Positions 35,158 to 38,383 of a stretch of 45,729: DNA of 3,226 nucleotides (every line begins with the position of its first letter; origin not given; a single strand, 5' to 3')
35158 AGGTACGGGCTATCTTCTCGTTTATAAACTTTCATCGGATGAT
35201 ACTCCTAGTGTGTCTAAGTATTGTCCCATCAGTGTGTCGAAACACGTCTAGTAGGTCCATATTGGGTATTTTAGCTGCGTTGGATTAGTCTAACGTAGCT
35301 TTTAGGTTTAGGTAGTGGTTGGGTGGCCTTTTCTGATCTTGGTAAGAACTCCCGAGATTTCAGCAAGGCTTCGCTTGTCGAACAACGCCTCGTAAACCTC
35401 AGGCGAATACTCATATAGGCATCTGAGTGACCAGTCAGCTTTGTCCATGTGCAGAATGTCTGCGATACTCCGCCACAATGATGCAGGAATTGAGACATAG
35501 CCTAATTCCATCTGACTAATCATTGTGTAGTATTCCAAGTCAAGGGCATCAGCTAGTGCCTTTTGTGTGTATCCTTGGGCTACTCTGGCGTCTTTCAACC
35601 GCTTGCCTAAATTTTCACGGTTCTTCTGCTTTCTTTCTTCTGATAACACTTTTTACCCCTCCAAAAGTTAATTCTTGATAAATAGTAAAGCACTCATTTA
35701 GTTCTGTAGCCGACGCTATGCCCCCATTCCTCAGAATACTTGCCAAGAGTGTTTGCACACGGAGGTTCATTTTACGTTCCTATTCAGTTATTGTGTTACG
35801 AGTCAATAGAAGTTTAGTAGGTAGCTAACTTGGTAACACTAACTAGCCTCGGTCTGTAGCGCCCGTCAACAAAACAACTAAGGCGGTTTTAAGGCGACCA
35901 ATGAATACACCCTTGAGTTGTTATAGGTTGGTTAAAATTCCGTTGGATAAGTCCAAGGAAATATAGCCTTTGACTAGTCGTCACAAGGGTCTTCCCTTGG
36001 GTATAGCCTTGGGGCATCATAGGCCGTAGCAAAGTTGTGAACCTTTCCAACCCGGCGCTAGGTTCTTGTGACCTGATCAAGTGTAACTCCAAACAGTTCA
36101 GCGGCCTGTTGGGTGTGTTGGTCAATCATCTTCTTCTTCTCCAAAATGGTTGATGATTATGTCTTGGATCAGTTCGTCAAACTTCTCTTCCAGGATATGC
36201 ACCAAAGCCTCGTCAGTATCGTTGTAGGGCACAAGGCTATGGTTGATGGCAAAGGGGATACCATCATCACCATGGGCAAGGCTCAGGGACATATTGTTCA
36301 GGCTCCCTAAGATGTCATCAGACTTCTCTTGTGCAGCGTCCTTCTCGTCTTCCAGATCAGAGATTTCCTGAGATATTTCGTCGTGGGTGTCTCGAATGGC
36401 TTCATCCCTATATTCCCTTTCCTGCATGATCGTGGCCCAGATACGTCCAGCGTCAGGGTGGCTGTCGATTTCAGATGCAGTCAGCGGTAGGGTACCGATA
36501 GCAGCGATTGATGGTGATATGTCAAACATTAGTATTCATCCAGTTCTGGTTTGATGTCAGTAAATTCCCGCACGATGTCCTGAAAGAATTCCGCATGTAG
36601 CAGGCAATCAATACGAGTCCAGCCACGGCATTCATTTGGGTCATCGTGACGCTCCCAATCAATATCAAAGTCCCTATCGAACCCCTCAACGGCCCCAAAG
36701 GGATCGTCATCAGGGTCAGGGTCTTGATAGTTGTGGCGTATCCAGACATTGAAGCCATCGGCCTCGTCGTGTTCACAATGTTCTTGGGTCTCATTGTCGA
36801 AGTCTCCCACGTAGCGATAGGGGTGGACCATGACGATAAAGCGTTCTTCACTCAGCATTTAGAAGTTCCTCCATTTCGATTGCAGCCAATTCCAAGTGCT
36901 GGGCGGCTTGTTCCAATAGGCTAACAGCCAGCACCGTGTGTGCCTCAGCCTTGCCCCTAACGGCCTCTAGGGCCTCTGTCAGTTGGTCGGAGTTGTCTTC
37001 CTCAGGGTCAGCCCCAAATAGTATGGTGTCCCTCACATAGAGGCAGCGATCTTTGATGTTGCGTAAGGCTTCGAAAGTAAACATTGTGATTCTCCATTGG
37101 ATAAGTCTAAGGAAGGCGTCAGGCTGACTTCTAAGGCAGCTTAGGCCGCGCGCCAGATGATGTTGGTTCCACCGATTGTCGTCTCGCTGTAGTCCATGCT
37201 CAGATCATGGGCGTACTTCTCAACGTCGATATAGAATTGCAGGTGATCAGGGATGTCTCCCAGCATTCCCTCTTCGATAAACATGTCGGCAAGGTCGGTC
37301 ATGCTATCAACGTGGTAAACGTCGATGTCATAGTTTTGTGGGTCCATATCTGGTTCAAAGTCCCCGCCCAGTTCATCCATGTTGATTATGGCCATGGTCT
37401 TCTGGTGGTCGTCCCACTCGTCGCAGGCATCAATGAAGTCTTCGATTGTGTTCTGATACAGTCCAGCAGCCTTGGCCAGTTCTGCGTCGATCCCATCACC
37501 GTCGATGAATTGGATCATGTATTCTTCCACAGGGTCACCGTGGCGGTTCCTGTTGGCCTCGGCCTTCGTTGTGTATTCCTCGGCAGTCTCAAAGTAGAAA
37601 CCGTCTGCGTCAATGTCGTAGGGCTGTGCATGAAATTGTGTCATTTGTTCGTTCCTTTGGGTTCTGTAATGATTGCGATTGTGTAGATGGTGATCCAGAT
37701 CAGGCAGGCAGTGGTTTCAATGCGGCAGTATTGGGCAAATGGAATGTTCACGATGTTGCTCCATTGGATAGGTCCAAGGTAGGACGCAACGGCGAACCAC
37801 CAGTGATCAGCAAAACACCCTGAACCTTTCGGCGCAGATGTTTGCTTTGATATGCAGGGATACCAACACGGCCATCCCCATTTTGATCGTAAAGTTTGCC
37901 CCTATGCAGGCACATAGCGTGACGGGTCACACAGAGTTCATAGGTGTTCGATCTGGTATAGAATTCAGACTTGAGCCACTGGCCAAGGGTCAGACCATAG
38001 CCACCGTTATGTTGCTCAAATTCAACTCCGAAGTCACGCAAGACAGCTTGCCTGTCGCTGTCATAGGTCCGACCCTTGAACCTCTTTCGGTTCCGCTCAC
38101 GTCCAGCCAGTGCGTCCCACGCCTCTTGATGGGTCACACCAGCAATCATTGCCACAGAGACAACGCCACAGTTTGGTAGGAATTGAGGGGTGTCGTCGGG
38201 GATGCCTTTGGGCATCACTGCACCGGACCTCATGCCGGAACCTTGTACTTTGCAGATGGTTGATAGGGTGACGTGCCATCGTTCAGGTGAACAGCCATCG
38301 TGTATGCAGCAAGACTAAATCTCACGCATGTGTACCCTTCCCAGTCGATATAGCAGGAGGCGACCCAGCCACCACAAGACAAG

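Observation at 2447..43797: A 28-copy palindromic element TTGGA-N4-TCCAA occupies every intergenic gap longer than ~20 nt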

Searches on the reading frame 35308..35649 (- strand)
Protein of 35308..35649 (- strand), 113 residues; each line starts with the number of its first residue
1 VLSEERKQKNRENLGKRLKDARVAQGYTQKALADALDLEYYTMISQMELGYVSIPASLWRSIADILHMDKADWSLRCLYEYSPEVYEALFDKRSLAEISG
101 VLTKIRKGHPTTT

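Call 60: search_protein_families(library=pfam, proteins=[window:35308-35649:-], max_evalue=0.01)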
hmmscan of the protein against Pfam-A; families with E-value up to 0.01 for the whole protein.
window:35308-35649:- (113 aa): 3 families
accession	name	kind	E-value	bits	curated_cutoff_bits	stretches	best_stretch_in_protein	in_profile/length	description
PF01381.28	HTH_3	-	8.2e-06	26.2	23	1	18-67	1-49/55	Helix-turn-helix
PF13560.12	HTH_31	-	0.0001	23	27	1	14-72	2-60/64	Helix-turn-helix domain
PF00157.23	Pou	-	0.00078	19.8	27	1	7-48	2-43/72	Pou domain - N-terminal to homeobox domain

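Call 61: search_protein_families(library=phrogs, proteins=[window:35308-35649:-], max_evalue=0.001)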
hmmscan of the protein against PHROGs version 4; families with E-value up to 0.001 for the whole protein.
window:35308-35649:- (113 aa): 5 families
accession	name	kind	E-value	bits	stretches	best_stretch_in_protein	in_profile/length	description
phrog_3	-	transcription regulation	3.7e-08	34.6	1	7-81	82-148/430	transcriptional repressor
phrog_8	-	transcription regulation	5e-07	30.5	1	8-67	71-129/346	transcriptional regulator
phrog_4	-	transcription regulation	6.7e-07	29.6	1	7-72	126-190/400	transcriptional repressor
phrog_2967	-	transcription regulation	8.3e-06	26.5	1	7-72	4-68/225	transcriptional regulator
phrog_2439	-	transcription regulation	6.8e-05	22.9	1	12-73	6-66/367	transcriptional regulator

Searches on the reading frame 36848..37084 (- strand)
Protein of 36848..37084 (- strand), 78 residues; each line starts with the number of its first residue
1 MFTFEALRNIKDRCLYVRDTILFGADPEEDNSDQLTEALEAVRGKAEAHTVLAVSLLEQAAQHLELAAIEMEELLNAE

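Call 60: search_protein_families(library=pfam, proteins=[window:36848-37084:-], max_evalue=0.01)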
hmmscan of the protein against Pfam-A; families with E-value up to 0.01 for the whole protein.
window:36848-37084:- (78 aa): 1 family
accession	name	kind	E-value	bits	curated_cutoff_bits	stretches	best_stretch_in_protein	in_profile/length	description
PF23742.1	VBS_C3G9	-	0.0026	18.3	27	1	31-75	73-117/120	C3G9 VBS-like domain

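Call 61: search_protein_families(library=phrogs, proteins=[window:36848-37084:-], max_evalue=0.001)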
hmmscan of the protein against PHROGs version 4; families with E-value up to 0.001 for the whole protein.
window:36848-37084:- (78 aa): 0 families

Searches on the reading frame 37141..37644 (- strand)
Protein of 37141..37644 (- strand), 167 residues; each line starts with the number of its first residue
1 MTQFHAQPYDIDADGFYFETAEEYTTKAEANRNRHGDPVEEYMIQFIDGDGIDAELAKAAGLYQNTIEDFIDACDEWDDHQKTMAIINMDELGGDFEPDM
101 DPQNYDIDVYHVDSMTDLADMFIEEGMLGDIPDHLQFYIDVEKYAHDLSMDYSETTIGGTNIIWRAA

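Call 60: search_protein_families(library=pfam, proteins=[window:37141-37644:-], max_evalue=0.01)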
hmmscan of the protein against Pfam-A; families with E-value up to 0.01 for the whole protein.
window:37141-37644:- (167 aa): 1 family
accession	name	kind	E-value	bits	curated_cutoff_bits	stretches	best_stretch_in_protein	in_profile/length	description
PF07275.16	ArdA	-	2e-10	41.9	27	1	35-157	38-150/155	Antirestriction protein (ArdA)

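Call 61: search_protein_families(library=phrogs, proteins=[window:37141-37644:-], max_evalue=0.001)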
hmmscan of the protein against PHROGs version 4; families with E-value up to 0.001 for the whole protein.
window:37141-37644:- (167 aa): 2 families
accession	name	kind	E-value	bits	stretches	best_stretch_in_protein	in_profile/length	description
phrog_2059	-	moron, auxiliary metabolic gene and host takeover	2.4e-07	32.1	1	32-157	43-171/181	anti-restriction protein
phrog_14321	-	moron, auxiliary metabolic gene and host takeover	0.00077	20.8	1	113-153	133-173/183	anti-restriction protein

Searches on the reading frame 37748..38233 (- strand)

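Call 60: search_protein_families(library=pfam, proteins=[window:37748-38233:-], max_evalue=0.01)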
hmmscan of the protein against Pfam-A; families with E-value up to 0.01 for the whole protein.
window:37748-38233:- (161 aa): 0 families

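Call 61: search_protein_families(library=phrogs, proteins=[window:37748-38233:-], max_evalue=0.001)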
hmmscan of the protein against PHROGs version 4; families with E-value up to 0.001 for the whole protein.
window:37748-38233:- (161 aa): 1 family
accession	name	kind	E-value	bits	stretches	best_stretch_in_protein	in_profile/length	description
phrog_3754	-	unknown function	6.3e-06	27.5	1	21-122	23-134/145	-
